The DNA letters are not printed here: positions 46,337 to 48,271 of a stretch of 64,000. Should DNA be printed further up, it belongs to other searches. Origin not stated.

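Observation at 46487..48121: Rosetta-stone fusion of a DUF2064/TIGR04282-type glycosyltransferase-like domain with a radical SAM/SPASM enzyme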

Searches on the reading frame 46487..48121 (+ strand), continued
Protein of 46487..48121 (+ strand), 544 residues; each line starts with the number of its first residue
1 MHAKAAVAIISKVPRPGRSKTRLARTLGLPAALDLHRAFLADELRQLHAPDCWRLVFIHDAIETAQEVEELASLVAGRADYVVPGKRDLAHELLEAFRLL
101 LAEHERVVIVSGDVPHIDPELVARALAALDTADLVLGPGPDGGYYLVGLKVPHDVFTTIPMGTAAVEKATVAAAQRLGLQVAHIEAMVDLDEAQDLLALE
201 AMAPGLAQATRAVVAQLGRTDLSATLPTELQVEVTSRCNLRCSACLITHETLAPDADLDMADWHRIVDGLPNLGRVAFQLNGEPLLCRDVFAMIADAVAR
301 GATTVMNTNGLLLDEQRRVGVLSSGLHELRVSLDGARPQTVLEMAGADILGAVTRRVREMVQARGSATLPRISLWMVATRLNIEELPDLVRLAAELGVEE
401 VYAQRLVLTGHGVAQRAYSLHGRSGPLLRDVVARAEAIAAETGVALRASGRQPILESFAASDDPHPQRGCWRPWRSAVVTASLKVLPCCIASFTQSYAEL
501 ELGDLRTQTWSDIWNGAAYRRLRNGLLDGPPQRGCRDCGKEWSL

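Call 36: search_protein_families(library=ncbifam, proteins=[L092:9000-9992:+, L003:13778-14797:-, L092:11195-11686:+, L021:13083-13859:+, L021:9980-10990:+, L021:12390-13073:+], max_evalue=0.01)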
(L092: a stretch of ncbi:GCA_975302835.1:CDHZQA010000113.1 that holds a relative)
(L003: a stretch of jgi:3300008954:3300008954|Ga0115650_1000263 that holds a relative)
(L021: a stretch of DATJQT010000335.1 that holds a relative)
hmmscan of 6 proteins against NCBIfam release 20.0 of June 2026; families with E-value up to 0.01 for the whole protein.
L092:9000-9992:+ (330 aa): 41 families (the best 25 are shown)
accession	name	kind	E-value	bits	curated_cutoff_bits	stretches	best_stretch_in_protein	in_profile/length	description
TIGR03962.1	mycofact_rSAM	equivalog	2.7e-21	76.1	265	1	8-301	17-336/339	mycofactocin radical SAM maturase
TIGR04303.1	GeoRSP_rSAM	equivalog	2.5e-18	66.8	400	1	8-296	10-324/325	GeoRSP system radical SAM/SPASM protein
TIGR04055.1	rSAM_NirJ2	equivalog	5.3e-17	62.3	500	1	9-161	6-166/326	putative heme d1 biosynthesis radical SAM protein NirJ2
TIGR04082.1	rSAM_for_selen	equivalog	1.2e-16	60.5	350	1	8-296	204-515/516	thio(seleno)oxazole modification radical SAM maturase SbtM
TIGR04053.2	TIGR04053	equivalog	1.8e-13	50.5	395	1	9-161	14-178/366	TIGR04053 family radical SAM/SPASM domain-containing protein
TIGR04250.1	SCM_rSAM_ScmE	equivalog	2.1e-13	49.9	400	1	4-155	4-164/358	SynChlorMet cassette radical SAM/SPASM protein ScmE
NF045574.1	sacti_mat_StsB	exception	5.7e-13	48.5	625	1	8-157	101-257/466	StsB family radical SAM/SPASM domain sactipeptide maturase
TIGR04051.1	rSAM_NirJ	equivalog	8e-12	44.8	515.45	1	9-156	8-163/354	heme d1 biosynthesis radical SAM protein NirJ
TIGR04084.1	rSAM_AF0577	subfamily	1.4e-11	44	225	2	9-141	3-137/347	TIGR04084 family radical SAM/SPASM domain-containing protein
TIGR02668.1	moaA_archaeal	equivalog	1.4e-11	43.9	325.25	1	5-172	12-190/303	GTP 3',8-cyclase MoaA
TIGR02666.1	moaA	equivalog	1.9e-11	43.5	284.05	1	7-174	14-198/336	GTP 3',8-cyclase MoaA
TIGR02109.1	PQQ_syn_pqqE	equivalog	1.1e-10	41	381.35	1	7-308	11-343/358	pyrroloquinoline quinone biosynthesis protein PqqE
NF001199.0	PRK00164.2-1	equivalog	1.9e-10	40.4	231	1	4-166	13-185/308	GTP 3',8-cyclase MoaA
TIGR04251.1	SCM_rSAM_ScmF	equivalog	3.1e-10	40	400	1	9-172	10-186/353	SynChlorMet cassette radical SAM/SPASM protein ScmF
TIGR04054.1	rSAM_NirJ1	equivalog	3.6e-10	39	650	1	8-156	41-197/387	putative heme d1 biosynthesis radical SAM protein NirJ1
TIGR04317.1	W_rSAM_matur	equivalog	2.5e-09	36.7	380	1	7-149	8-164/349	tungsten cofactor oxidoreductase radical SAM maturase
TIGR04167.1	rSAM_SeCys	equivalog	7.4e-07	28.7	300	1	7-137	12-152/303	arsenosugar biosynthesis radical SAM (seleno)protein ArsS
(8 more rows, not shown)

L003:13778-14797:- (339 aa): 49 families (the best 25 are shown)
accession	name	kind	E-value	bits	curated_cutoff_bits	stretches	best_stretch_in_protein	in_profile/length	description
TIGR03962.1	mycofact_rSAM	equivalog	6.6e-27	94.6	265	1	6-305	13-331/339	mycofactocin radical SAM maturase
TIGR04303.1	GeoRSP_rSAM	equivalog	1.7e-20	73.9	400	1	5-305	5-324/325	GeoRSP system radical SAM/SPASM protein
TIGR02668.1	moaA_archaeal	equivalog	6.9e-17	61.4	325.25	1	7-242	12-269/303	GTP 3',8-cyclase MoaA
TIGR04055.1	rSAM_NirJ2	equivalog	5.3e-16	59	500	1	11-164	6-167/326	putative heme d1 biosynthesis radical SAM protein NirJ2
TIGR04251.1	SCM_rSAM_ScmF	equivalog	1.1e-15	57.9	400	1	11-174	10-186/353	SynChlorMet cassette radical SAM/SPASM protein ScmF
TIGR04082.1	rSAM_for_selen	equivalog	5.1e-15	55.2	350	1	11-306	205-516/516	thio(seleno)oxazole modification radical SAM maturase SbtM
NF001199.0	PRK00164.2-1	equivalog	5.4e-14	52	231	1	5-163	12-180/308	GTP 3',8-cyclase MoaA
TIGR04347.1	pseudo_SAM_Halo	equivalog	5.7e-14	52.2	525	1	11-165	44-207/390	TIGR04347 family pseudo-SAM/SPASM protein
TIGR04054.1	rSAM_NirJ1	equivalog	9.7e-14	50.8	650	1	11-158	42-197/387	putative heme d1 biosynthesis radical SAM protein NirJ1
TIGR02666.1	moaA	equivalog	1.6e-13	50.4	284.05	1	8-193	13-220/336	GTP 3',8-cyclase MoaA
TIGR04053.2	TIGR04053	equivalog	4e-13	49.4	395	1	11-164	14-179/366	TIGR04053 family radical SAM/SPASM domain-containing protein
NF049973.1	radical_Rv1681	equivalog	4.2e-13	48.9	380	1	14-173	81-249/326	Rv1681 family radical SAM protein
TIGR04051.1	rSAM_NirJ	equivalog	1.4e-12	47.3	515.45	1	11-158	8-163/354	heme d1 biosynthesis radical SAM protein NirJ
NF041298.1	rSAM_mat_DynA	equivalog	2.1e-12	46.7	450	1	80-306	92-340/356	dynobactin maturation radical SAM/SPASM protein DynA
TIGR02109.1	PQQ_syn_pqqE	equivalog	3.7e-12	45.8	381.35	1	4-308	6-333/358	pyrroloquinoline quinone biosynthesis protein PqqE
TIGR04317.1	W_rSAM_matur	equivalog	1e-10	41.3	380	1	9-164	8-177/349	tungsten cofactor oxidoreductase radical SAM maturase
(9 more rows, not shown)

L092:11195-11686:+ (163 aa): 1 family
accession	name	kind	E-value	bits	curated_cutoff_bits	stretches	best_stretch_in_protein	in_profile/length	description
NF041179.1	TQO_large_DoxD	equivalog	2.2e-05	24.5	300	1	56-147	71-162/181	thiosulfate:quinone oxidoreductase large subunit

L021:13083-13859:+ (258 aa): 2 families
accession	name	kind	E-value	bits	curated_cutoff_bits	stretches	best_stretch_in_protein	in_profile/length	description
TIGR04282.1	glyco_like_cofC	hypoth_equivalog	2.3e-57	193.8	134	1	5-193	1-189/189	TIGR04282 family arsenosugar biosynthesis glycosyltransferase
TIGR03552.1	F420_cofC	equivalog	2.5e-09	37.1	105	1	16-198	11-189/196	2-phospho-L-lactate guanylyltransferase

L021:9980-10990:+ (336 aa): 44 families (the best 25 are shown)
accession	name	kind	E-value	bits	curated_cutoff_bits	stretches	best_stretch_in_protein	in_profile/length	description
TIGR04317.1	W_rSAM_matur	equivalog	3.5e-40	138.2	380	1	18-330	5-313/349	tungsten cofactor oxidoreductase radical SAM maturase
TIGR04311.1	rSAM_Geo_metal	subfamily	2.1e-38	132.5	400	2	16-240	2-228/423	radical SAM/SPASM family putative metalloenzyme maturase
TIGR02109.1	PQQ_syn_pqqE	equivalog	1.6e-26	93.1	381.35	1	15-331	5-303/358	pyrroloquinoline quinone biosynthesis protein PqqE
TIGR04545.1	rSAM_ahbD_hemeb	equivalog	3.1e-20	72.9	500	1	21-211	4-189/339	heme b synthase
TIGR04051.1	rSAM_NirJ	equivalog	1.7e-17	63.4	515.45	1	21-317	6-303/354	heme d1 biosynthesis radical SAM protein NirJ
TIGR03962.1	mycofact_rSAM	equivalog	2.5e-17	63.1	265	1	15-227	10-216/339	mycofactocin radical SAM maturase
NF050035.1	rSAM_WgK_link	exception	3.1e-17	62.6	650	1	15-190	7-177/367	radical SAM/SPASM peptide maturase WgkB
TIGR04321.1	spiroSPASM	subfamily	4.4e-17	61.9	250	1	7-188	221-409/510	spiro-SPASM protein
TIGR04347.1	pseudo_SAM_Halo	equivalog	6.7e-17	61.8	525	1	18-212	39-227/390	TIGR04347 family pseudo-SAM/SPASM protein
TIGR04546.1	rSAM_ahbC_deAc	equivalog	5.1e-16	58.4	650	1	18-211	40-227/390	12,18-didecarboxysiroheme deacetylase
TIGR04053.2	TIGR04053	equivalog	9.1e-16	58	395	1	15-206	6-195/366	TIGR04053 family radical SAM/SPASM domain-containing protein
NF033640.1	N_Twi_rSAM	subfamily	9.2e-16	57.9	170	2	261-330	5-69/398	twitch domain-containing radical SAM protein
TIGR04055.1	rSAM_NirJ2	equivalog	4.6e-15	56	500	1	22-327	5-294/326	putative heme d1 biosynthesis radical SAM protein NirJ2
TIGR02666.1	moaA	equivalog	2.5e-14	53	284.05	1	19-184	12-180/336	GTP 3',8-cyclase MoaA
TIGR02668.1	moaA_archaeal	equivalog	4.9e-14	52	325.25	1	19-226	12-214/303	GTP 3',8-cyclase MoaA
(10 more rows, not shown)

L021:12390-13073:+ (227 aa): 14 families
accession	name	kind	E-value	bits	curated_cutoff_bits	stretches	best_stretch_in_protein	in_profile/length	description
TIGR04182.1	glyco_TIGR04182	equivalog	3.2e-39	135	325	1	4-200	2-199/293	S-layer glycoprotein N-glycosyltransferase AglJ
NF041391.1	DPhHxTase_Halo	equivalog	3.2e-23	81.8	375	1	11-202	4-194/213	dolichyl-phosphate hexose transferase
NF058614.1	PPMAGASynPpgS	equivalog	8.4e-19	67.9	370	1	6-190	4-195/226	polyprenyl-phospho-N-acetylgalactosaminyl synthase PpgS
NF010496.0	PRK13915.1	equivalog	1.2e-13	50.9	262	1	2-100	31-142/307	glucosyl-3-phosphoglycerate synthase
TIGR04283.1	glyco_like_mftF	equivalog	3.8e-11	43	182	1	6-100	3-96/221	TIGR04283 family arsenosugar biosynthesis glycosyltransferase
NF007986.1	PRK10714.1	equivalog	3.1e-07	29.7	529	1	27-199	36-209/316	undecaprenyl-phosphate 4-deoxy-4-formamido-L-arabinose transferase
NF041875.1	EPS_EpsD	equivalog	2.1e-06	27.4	370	1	30-112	31-116/325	exopolysaccharide biosynthesis glycosyltransferase EpsD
TIGR03965.1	mycofact_glyco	equivalog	2e-05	23.6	280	1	3-86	75-165/467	mycofactocin biosynthesis glycosyltransferase MftF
TIGR03469.1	HpnB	hypoth_equivalog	0.00011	21.3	379.25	1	3-52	45-97/386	hopene-associated glycosyltransferase HpnB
NF038302.1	EPS_HpsE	equivalog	0.0017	17.4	300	1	28-95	32-106/307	hormogonium polysaccharide biosynthesis glycosyltransferase HpsE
NF045692.1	OglycostaseCruG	equivalog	0.0027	16.7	600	1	3-50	42-91/386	2'-O-glycosyltransferase CruG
NF047588.1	GlcsyltransPgfSStrep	equivalog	0.0028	16.9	500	1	2-112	1-121/308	glycosyltransferase PgfS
NF053846.1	glyco_with_XrtP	equivalog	0.0078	14.9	520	0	7-50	46-90/440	XrtP-associated glycosyltransferase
NF041865.1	EpsU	equivalog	0.0089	15.1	700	0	5-57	42-98/394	exopolysaccharide biosynthesis GT2 family glycosyltransferase EpsU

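Call 47: find_related_loci(query=A3, collection=metagenome_contigs, flank=10000)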
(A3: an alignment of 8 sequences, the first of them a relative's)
Query A3 (336 aa) in metagenome_contigs; peptide patterns used: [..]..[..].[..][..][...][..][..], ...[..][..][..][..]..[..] (x = any residue, [..] = any of these).
600 stretches matched a pattern (row limit reached: there are more); 441 encode a relative of the query (tblastn E <= 1e-3); the best 80 are kept; 80 distinct loci.
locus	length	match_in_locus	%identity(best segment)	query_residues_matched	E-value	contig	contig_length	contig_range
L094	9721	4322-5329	100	1-336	0e+0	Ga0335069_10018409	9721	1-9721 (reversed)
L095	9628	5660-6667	100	1-336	0e+0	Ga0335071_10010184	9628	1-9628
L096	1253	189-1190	79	3-336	0e+0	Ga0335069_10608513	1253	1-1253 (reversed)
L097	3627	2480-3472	73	6-336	5e-172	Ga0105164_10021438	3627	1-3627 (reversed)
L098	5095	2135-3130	72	5-336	4e-168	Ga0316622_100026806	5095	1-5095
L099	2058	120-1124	71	1-335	2e-177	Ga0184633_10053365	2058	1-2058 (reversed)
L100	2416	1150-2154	71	1-335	2e-175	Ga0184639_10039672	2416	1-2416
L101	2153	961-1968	69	1-336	1e-173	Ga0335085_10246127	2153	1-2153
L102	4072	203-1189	71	8-336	1e-166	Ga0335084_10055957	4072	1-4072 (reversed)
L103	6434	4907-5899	70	6-336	1e-161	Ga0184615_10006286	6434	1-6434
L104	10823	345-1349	70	1-335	2e-160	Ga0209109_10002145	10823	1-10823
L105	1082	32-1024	63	7-336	1e-152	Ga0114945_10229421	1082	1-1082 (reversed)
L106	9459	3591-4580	62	8-336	9e-138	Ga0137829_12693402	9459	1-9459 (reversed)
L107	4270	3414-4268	70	1-285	7e-137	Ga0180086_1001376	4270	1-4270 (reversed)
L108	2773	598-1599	62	4-336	4e-141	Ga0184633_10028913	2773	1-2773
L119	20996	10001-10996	60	6-336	3e-130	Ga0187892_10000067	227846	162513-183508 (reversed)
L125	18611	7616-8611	61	6-336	3e-128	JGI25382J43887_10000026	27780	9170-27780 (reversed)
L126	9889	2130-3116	60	8-336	4e-128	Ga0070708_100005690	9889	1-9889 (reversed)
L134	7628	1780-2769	60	8-336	3e-126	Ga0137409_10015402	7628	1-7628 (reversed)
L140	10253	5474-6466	60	7-336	2e-123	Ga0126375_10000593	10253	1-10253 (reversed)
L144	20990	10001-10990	60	8-336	7e-121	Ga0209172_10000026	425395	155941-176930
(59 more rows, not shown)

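Call 50: search_protein_representatives(alignment_id=A1)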
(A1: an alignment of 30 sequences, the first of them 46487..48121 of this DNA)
Query: 30 sequences, 544 profile positions. Proteins with E-value up to 0.001 (for the whole library): 89272; up to 1e-10: 38643; up to 1e-30: 1690. The best 150 are listed.
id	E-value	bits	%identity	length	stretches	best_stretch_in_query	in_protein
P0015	5.9e-269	909.7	-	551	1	3-544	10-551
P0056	1.1e-160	552.4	-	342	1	215-544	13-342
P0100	1.1e-159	549.0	-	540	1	4-544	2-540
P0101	2.7e-156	537.9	-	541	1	4-544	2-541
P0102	1.8e-154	531.9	-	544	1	4-543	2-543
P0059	3.0e-132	458.5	-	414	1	3-310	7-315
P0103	1.0e-101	357.8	-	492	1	103-544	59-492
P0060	7.3e-101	354.9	-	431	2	228-543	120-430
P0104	4.7e-94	332.5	-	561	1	220-544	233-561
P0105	6.7e-94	331.9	-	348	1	228-544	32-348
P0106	6.6e-92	325.4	-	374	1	221-544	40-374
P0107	3.7e-91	322.9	-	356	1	217-544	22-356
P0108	1.4e-88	314.4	-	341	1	211-544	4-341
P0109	8.5e-87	308.5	-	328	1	227-544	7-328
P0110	7.3e-86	305.4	-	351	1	218-544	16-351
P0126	5.3e-66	239.9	-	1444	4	213-524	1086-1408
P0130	3.7e-64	233.8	-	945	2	211-539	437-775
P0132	9.8e-63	229.1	-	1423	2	211-538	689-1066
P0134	9.0e-61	222.6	-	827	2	225-539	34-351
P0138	6.6e-60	219.7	-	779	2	224-539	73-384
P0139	8.3e-60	219.4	-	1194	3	228-539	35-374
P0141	1.7e-58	215.1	-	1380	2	220-540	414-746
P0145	4.0e-57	210.6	-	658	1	223-539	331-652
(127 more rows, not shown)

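Call 56: search_protein_families(library=pfam, proteins=[L119:17414-17971:+, L126:4415-5182:+, L134:4794-5537:-, L140:8636-9166:-, L119:18044-18607:+, L119:5995-7506:-, L119:7889-8317:+, L144:13158-14780:+], max_evalue=0.001)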
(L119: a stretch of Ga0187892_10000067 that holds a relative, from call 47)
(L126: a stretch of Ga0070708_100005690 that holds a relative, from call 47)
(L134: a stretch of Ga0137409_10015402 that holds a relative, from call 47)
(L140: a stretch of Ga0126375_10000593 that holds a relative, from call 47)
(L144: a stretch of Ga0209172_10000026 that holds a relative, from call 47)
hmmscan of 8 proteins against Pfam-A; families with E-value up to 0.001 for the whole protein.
L119:17414-17971:+ (186 aa): 1 family
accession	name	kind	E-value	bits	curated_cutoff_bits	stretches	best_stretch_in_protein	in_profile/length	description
PF00293.34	NUDIX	-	4.7e-19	69.2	21.1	1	47-156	4-119/134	NUDIX domain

L126:4415-5182:+ (256 aa): 6 families
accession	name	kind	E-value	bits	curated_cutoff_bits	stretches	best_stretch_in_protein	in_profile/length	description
PF08242.18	Methyltransf_12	-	6.3e-12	46.5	30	1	97-193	2-98/98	Methyltransferase domain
PF08241.18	Methyltransf_11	-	1.3e-11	45.4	21.2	1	97-195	2-95/95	Methyltransferase domain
PF13649.12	Methyltransf_25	-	2.4e-11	44.6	27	1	95-191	1-97/97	Methyltransferase domain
PF13847.12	Methyltransf_31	-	2.6e-11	43.8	27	1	90-199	2-113/145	Methyltransferase domain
PF13489.12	Methyltransf_23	-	3e-07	30.8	27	1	79-202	8-123/164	Methyltransferase domain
PF01209.24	Ubie_methyltran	-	0.0003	20.7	20.1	1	83-202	39-158/233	ubiE/COQ5 methyltransferase family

L134:4794-5537:- (248 aa): 6 families
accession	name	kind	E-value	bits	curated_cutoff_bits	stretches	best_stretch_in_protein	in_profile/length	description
PF13649.12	Methyltransf_25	-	9.5e-13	49.1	27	1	49-143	2-97/97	Methyltransferase domain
PF08241.18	Methyltransf_11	-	4.3e-10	40.5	21.2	1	50-147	2-95/95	Methyltransferase domain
PF08242.18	Methyltransf_12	-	3e-09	37.9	30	1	49-145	1-98/98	Methyltransferase domain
PF13847.12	Methyltransf_31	-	1.8e-06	28.1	27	1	45-151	4-113/145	Methyltransferase domain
PF13489.12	Methyltransf_23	-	8.8e-05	22.7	27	1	42-227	20-162/164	Methyltransferase domain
PF03848.20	TehB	-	0.00042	20.3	20.4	1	46-86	32-72/193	Tellurite resistance protein TehB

L140:8636-9166:- (177 aa): 4 families
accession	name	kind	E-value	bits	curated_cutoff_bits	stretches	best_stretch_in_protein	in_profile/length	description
PF07883.17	Cupin_2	-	2e-15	56.7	27.2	1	96-161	4-67/70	Cupin domain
PF00190.28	Cupin_1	-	5.2e-11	42.8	22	1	81-168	24-118/151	Cupin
PF02311.25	AraC_binding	-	1.1e-10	41.8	21.1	1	97-160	10-71/135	AraC-like ligand binding domain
PF12973.13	Cupin_7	-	0.00067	19.9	27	1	92-150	35-88/105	ChrR Cupin-like domain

L119:18044-18607:+ (188 aa): 0 families

L119:5995-7506:- (504 aa): 4 families
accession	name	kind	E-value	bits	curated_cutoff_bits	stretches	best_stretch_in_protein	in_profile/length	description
PF02518.31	HATPase_c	-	6.9e-31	107.4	26.4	1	392-502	2-110/111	Histidine kinase-, DNA gyrase B-, and HSP90-like ATPase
PF00512.31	HisKA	-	2.3e-20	72.8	26.9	1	279-345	2-66/66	His Kinase A (phospho-acceptor) domain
PF13581.12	HATPase_c_2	-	4.4e-06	27.1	27.4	1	392-478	28-111/127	Histidine kinase-like ATPase domain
PF13589.12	HATPase_c_3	-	0.00014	22.3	25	1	398-470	5-80/137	Histidine kinase-, DNA gyrase B-, and HSP90-like ATPase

L119:7889-8317:+ (143 aa): 0 families

L144:13158-14780:+ (541 aa): 1 family
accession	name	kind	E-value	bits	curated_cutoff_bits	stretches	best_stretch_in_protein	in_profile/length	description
PF00342.24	PGI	-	7.7e-208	691.4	22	1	51-532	1-486/486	Phosphoglucose isomerase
